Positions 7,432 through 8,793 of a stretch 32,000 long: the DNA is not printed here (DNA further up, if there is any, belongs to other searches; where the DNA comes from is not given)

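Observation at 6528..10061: A carbocycle-forming enzyme (DHQS superfamily) with its own methyltransferase and FGGY kinase inside a surface-glycan operon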

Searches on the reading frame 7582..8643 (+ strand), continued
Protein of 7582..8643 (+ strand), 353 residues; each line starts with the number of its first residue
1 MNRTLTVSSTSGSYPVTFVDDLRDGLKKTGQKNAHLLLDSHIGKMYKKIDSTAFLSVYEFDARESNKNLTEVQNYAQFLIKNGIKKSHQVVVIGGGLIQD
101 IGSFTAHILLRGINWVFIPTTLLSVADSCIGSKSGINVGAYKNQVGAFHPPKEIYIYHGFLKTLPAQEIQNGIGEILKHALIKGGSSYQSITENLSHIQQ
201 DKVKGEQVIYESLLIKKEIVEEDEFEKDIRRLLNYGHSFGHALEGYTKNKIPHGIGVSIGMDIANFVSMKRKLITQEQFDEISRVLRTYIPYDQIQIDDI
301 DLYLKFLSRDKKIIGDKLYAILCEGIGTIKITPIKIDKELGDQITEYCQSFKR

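Call 73: find_encoding_contigs(protein=P0004, flank=10000, max_places=1)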
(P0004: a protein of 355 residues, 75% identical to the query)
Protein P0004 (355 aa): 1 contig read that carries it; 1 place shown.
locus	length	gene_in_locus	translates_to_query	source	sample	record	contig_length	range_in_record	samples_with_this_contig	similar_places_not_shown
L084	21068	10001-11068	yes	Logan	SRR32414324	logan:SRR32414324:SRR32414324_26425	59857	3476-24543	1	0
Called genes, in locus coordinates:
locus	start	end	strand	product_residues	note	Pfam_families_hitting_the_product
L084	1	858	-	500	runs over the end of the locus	PF13231:PMT_2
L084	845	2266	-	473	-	PF13231:PMT_2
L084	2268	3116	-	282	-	PF00535:Glycos_transf_2, PF10111:Glyco_tranf_2_2 (weak), PF13641:Glyco_tranf_2_3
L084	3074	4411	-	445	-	PF03023:MurJ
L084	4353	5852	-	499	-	PF13231:PMT_2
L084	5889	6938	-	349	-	-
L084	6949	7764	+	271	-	PF00483:NTP_transferase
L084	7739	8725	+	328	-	PF01073:3Beta_HSD, PF01370:Epimerase, PF02719:Polysacc_synt_2, PF04321:RmlD_sub_bind, PF16363:GDP_Man_Dehyd, PF07993:NAD_binding_4 (weak)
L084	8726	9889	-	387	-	PF03102:NeuB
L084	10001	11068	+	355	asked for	PF01761:DHQ_synthase, PF24621:DHQS_C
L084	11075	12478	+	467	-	PF00370:FGGY_N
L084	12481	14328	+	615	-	PF02776:TPP_enzyme_N, PF00205:TPP_enzyme_M, PF02775:TPP_enzyme_C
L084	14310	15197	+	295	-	PF01370:Epimerase, PF04321:RmlD_sub_bind, PF16363:GDP_Man_Dehyd (weak)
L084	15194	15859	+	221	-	PF00106:adh_short (weak), PF01370:Epimerase (weak), PF04321:RmlD_sub_bind (weak), PF00106:adh_short, PF13561:adh_short_C2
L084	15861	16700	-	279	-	PF13847:Methyltransf_31 (faint), PF05050:Methyltransf_21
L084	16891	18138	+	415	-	PF01041:DegT_DnrJ_EryC1, PF01212:Beta_elim_lyase (weak)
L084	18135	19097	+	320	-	-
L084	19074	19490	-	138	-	PF00132:Hexapep, PF14602:Hexapep_2 (weak)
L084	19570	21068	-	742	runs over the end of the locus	-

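Call 74: find_encoding_contigs(protein=P0006, flank=10000, max_places=1)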
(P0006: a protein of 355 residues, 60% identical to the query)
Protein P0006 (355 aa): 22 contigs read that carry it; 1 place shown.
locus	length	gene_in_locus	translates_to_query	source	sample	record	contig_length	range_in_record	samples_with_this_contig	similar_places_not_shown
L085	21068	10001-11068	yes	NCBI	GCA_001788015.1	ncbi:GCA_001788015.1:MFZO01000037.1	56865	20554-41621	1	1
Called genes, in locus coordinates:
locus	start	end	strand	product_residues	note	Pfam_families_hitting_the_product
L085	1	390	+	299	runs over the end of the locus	-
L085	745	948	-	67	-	-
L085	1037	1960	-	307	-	PF00892:EamA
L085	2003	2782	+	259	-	PF00483:NTP_transferase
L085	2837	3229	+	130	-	PF05635:23S_rRNA_IVP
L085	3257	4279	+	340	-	PF01073:3Beta_HSD, PF01370:Epimerase, PF02719:Polysacc_synt_2, PF04321:RmlD_sub_bind, PF16363:GDP_Man_Dehyd, PF07993:NAD_binding_4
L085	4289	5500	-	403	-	PF03102:NeuB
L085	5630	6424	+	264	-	PF00701:DHDPS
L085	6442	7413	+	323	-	-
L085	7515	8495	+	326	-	-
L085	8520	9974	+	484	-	PF00701:DHDPS, PF13238:AAA_18 (weak), PF13671:AAA_33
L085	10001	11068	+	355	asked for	PF00465:Fe-ADH (weak), PF13685:Fe-ADH_2 (weak), PF01761:DHQ_synthase, PF24621:DHQS_C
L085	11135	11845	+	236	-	PF00106:adh_short, PF13561:adh_short_C2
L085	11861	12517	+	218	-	PF13847:Methyltransf_31 (weak), PF08241:Methyltransf_11, PF08242:Methyltransf_12 (weak), PF13649:Methyltransf_25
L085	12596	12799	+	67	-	-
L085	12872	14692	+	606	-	PF02776:TPP_enzyme_N, PF00205:TPP_enzyme_M, PF02775:TPP_enzyme_C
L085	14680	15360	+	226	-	PF13561:adh_short_C2, PF00106:adh_short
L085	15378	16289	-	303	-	PF01370:Epimerase, PF04321:RmlD_sub_bind (weak), PF16363:GDP_Man_Dehyd (faint)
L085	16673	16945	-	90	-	-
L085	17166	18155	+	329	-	PF00535:Glycos_transf_2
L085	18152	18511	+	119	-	PF05635:23S_rRNA_IVP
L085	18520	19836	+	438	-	PF01041:DegT_DnrJ_EryC1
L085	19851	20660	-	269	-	PF08843:AbiEii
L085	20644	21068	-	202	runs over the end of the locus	-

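Call 75: find_encoding_contigs(protein=P0036, flank=10000, max_places=1)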
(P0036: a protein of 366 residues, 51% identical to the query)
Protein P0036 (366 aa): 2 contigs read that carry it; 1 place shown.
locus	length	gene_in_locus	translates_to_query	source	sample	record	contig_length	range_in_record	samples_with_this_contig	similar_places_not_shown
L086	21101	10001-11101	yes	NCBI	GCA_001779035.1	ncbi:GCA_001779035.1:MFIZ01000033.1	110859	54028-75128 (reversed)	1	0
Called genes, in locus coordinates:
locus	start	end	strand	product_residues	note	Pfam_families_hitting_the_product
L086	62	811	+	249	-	PF02353:CMAS (faint), PF13489:Methyltransf_23, PF06325:PrmA (weak), PF07021:MetW, PF13847:Methyltransf_31, PF08241:Methyltransf_11, PF08242:Methyltransf_12, PF13649:Methyltransf_25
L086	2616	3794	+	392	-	PF00534:Glycos_transf_1, PF13692:Glyco_trans_1_4, PF26337:Gtf3_C (faint)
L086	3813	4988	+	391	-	PF01041:DegT_DnrJ_EryC1, PF01053:Cys_Met_Meta_PP (weak)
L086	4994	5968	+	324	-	PF00106:adh_short (weak), PF01073:3Beta_HSD, PF01370:Epimerase, PF02719:Polysacc_synt_2 (weak), PF05368:NmrA, PF07993:NAD_binding_4, PF16363:GDP_Man_Dehyd, PF13460:NAD_binding_10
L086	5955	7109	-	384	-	PF00534:Glycos_transf_1, PF13692:Glyco_trans_1_4, PF26337:Gtf3_C (weak)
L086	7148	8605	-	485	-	PF02310:B12-binding, PF04055:Radical_SAM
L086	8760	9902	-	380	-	PF03102:NeuB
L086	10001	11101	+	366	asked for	PF01761:DHQ_synthase, PF24621:DHQS_C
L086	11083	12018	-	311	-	PF08282:Hydrolase_3 (weak)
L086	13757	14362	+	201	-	PF13561:adh_short_C2, PF00106:adh_short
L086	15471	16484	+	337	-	PF00535:Glycos_transf_2 (weak)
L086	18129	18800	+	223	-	PF01209:Ubie_methyltran (weak), PF13489:Methyltransf_23, PF03141:Methyltransf_29 (weak), PF07021:MetW, PF13847:Methyltransf_31, PF08241:Methyltransf_11, PF08242:Methyltransf_12, PF13649:Methyltransf_25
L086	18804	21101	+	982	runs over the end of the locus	PF18915:DUF5667 (weak)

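Call 77: find_encoding_contigs(protein=P0132, flank=8000, max_places=1)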
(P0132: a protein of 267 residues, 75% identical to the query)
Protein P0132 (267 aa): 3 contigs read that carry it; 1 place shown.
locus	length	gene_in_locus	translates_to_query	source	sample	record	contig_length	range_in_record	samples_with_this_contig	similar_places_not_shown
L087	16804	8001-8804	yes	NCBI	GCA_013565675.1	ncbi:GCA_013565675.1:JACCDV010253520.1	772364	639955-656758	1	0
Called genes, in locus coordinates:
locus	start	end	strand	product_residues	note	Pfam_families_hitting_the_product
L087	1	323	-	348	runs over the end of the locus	PF07388:A-2_8-polyST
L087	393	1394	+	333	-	PF13489:Methyltransf_23 (weak), PF05175:MTS (weak), PF13847:Methyltransf_31, PF08241:Methyltransf_11, PF08242:Methyltransf_12, PF13649:Methyltransf_25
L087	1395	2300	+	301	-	PF08241:Methyltransf_11, PF13649:Methyltransf_25 (faint)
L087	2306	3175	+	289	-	PF01370:Epimerase, PF04321:RmlD_sub_bind, PF01073:3Beta_HSD, PF16363:GDP_Man_Dehyd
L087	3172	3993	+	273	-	PF00535:Glycos_transf_2, PF10111:Glyco_tranf_2_2 (weak), PF13641:Glyco_tranf_2_3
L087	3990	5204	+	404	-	PF01266:DAO, PF03486:HI0933_like (faint), PF06039:Mqo (faint)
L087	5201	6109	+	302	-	PF01073:3Beta_HSD (faint), PF01370:Epimerase, PF04321:RmlD_sub_bind, PF16363:GDP_Man_Dehyd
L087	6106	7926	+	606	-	PF02776:TPP_enzyme_N, PF00205:TPP_enzyme_M, PF02775:TPP_enzyme_C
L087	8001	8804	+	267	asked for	PF03328:HpcH_HpaI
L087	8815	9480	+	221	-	PF00106:adh_short (weak), PF01370:Epimerase (weak), PF00106:adh_short, PF13561:adh_short_C2, PF23441:SDR (weak), PF08643:DUF1776 (weak)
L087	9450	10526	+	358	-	PF01761:DHQ_synthase, PF24621:DHQS_C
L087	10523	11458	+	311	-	PF00535:Glycos_transf_2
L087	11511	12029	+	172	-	-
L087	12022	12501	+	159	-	-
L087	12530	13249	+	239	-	PF00535:Glycos_transf_2, PF10111:Glyco_tranf_2_2 (weak)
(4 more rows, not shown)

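Call 78: find_encoding_contigs(protein=P0202, flank=8000, max_places=1)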
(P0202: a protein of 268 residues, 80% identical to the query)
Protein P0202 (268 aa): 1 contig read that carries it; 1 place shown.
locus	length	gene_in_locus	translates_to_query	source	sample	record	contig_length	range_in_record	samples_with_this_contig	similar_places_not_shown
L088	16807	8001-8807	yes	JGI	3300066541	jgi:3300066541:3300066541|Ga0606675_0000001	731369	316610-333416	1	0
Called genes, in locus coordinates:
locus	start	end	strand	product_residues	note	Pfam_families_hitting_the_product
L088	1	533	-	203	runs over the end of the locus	PF00676:E1_dh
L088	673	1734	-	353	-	PF00288:GHMP_kinases_N, PF08544:GHMP_kinases_C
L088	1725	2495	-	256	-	PF00483:NTP_transferase, PF12804:NTP_transf_3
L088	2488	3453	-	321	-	PF05368:NmrA (weak), PF01073:3Beta_HSD, PF01370:Epimerase, PF04321:RmlD_sub_bind, PF16363:GDP_Man_Dehyd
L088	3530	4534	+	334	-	PF00535:Glycos_transf_2, PF10111:Glyco_tranf_2_2 (faint)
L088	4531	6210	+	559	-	-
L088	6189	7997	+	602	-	PF02776:TPP_enzyme_N, PF00205:TPP_enzyme_M, PF02775:TPP_enzyme_C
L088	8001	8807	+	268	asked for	PF03328:HpcH_HpaI (weak)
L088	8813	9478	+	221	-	PF00106:adh_short, PF08659:KR (weak), PF13561:adh_short_C2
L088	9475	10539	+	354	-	PF01761:DHQ_synthase, PF24621:DHQS_C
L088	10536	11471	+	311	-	PF00535:Glycos_transf_2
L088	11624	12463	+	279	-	PF03706:LPG_synthase_TM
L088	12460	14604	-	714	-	-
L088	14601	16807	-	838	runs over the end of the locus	-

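Call 79: find_encoding_contigs(protein=P0234, flank=8000, max_places=1)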
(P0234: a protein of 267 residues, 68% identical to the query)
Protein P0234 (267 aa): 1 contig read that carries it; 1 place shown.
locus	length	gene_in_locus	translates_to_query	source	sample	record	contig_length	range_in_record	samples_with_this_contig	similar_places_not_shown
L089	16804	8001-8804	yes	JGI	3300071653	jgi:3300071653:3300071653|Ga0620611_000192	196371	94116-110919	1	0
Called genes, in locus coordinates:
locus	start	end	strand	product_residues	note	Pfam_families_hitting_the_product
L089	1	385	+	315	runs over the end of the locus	PF16822:ALGX (faint)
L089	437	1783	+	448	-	PF01041:DegT_DnrJ_EryC1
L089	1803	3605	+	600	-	PF13844:Glyco_transf_41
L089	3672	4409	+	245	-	PF00106:adh_short, PF01370:Epimerase (weak), PF08659:KR, PF16363:GDP_Man_Dehyd (weak), PF23441:SDR (weak), PF13561:adh_short_C2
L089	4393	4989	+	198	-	PF00132:Hexapep (faint)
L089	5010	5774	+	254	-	PF00483:NTP_transferase, PF12804:NTP_transf_3 (weak)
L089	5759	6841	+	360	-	PF01073:3Beta_HSD, PF01370:Epimerase, PF04321:RmlD_sub_bind, PF07993:NAD_binding_4 (faint), PF16363:GDP_Man_Dehyd, PF02719:Polysacc_synt_2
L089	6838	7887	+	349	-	PF01073:3Beta_HSD (faint), PF01370:Epimerase, PF16363:GDP_Man_Dehyd, PF07993:NAD_binding_4 (weak)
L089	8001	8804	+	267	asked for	PF03328:HpcH_HpaI (weak)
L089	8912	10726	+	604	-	PF02776:TPP_enzyme_N, PF00205:TPP_enzyme_M, PF02775:TPP_enzyme_C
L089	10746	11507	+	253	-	PF00702:Hydrolase (weak), PF13344:Hydrolase_6, PF13242:Hydrolase_like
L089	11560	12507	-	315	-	PF13489:Methyltransf_23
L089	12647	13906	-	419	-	PF10672:Methyltrans_SAM, PF05175:MTS, PF13847:Methyltransf_31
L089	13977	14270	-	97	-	-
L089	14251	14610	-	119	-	PF05973:Gp49 (weak)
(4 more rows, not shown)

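Call 82: find_encoding_contigs(protein=P0198, flank=7000, max_places=1)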
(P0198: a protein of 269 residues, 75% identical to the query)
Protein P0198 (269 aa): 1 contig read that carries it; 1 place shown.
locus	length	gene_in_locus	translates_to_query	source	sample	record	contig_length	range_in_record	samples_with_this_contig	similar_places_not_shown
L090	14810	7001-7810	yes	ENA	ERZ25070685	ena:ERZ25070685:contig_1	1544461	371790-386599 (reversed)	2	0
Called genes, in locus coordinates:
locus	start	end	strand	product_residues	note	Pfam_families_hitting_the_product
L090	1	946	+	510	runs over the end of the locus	-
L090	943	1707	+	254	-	PF00483:NTP_transferase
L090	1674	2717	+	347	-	PF01370:Epimerase, PF02719:Polysacc_synt_2, PF04321:RmlD_sub_bind, PF05368:NmrA, PF08659:KR (weak), PF01073:3Beta_HSD, PF07993:NAD_binding_4, PF16363:GDP_Man_Dehyd, +1 more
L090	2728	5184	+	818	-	PF01041:DegT_DnrJ_EryC1, PF13403:Hint_2, PF14890:Intein_splicing, PF07591:PT-HINT (weak), PF14528:LAGLIDADG_3 (faint), PF01041:DegT_DnrJ_EryC1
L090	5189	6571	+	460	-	PF02776:TPP_enzyme_N, PF00205:TPP_enzyme_M, PF02775:TPP_enzyme_C (weak)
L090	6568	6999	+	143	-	PF02775:TPP_enzyme_C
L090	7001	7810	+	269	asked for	PF03328:HpcH_HpaI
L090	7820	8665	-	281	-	PF00702:Hydrolase, PF13344:Hydrolase_6, PF13242:Hydrolase_like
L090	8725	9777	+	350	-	PF01073:3Beta_HSD, PF01370:Epimerase, PF02719:Polysacc_synt_2 (faint), PF07993:NAD_binding_4, PF16363:GDP_Man_Dehyd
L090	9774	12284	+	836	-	PF00535:Glycos_transf_2, PF13641:Glyco_tranf_2_3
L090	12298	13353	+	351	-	PF00535:Glycos_transf_2, PF13641:Glyco_tranf_2_3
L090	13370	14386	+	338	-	PF00535:Glycos_transf_2, PF13641:Glyco_tranf_2_3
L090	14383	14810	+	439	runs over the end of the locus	-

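Call 83: find_encoding_contigs(protein=P0212, flank=7000, max_places=1)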
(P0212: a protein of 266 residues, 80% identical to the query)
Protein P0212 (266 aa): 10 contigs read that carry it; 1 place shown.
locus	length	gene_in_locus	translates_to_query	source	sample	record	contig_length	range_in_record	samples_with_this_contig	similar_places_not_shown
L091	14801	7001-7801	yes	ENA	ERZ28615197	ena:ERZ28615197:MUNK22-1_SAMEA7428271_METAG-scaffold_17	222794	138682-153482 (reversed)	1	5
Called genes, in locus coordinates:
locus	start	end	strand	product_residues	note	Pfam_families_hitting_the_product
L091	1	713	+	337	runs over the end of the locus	PF01370:Epimerase, PF16363:GDP_Man_Dehyd (faint)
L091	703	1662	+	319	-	PF01370:Epimerase, PF04321:RmlD_sub_bind, PF13460:NAD_binding_10 (weak), PF16363:GDP_Man_Dehyd, PF07993:NAD_binding_4 (weak)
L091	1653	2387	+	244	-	PF00535:Glycos_transf_2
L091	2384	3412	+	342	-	PF00106:adh_short (weak), PF01073:3Beta_HSD, PF01370:Epimerase, PF02719:Polysacc_synt_2, PF04321:RmlD_sub_bind, PF08659:KR (weak), PF16363:GDP_Man_Dehyd, PF07993:NAD_binding_4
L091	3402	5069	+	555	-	-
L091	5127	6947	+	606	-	PF02776:TPP_enzyme_N, PF00205:TPP_enzyme_M, PF02775:TPP_enzyme_C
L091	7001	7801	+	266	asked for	PF03328:HpcH_HpaI (weak)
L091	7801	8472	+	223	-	PF04321:RmlD_sub_bind (faint), PF08659:KR (weak), PF00106:adh_short, PF13561:adh_short_C2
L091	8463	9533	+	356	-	PF01761:DHQ_synthase, PF24621:DHQS_C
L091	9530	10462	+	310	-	PF00535:Glycos_transf_2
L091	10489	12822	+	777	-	PF09586:YfhO (faint)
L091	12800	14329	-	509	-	-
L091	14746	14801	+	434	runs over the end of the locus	PF01040:UbiA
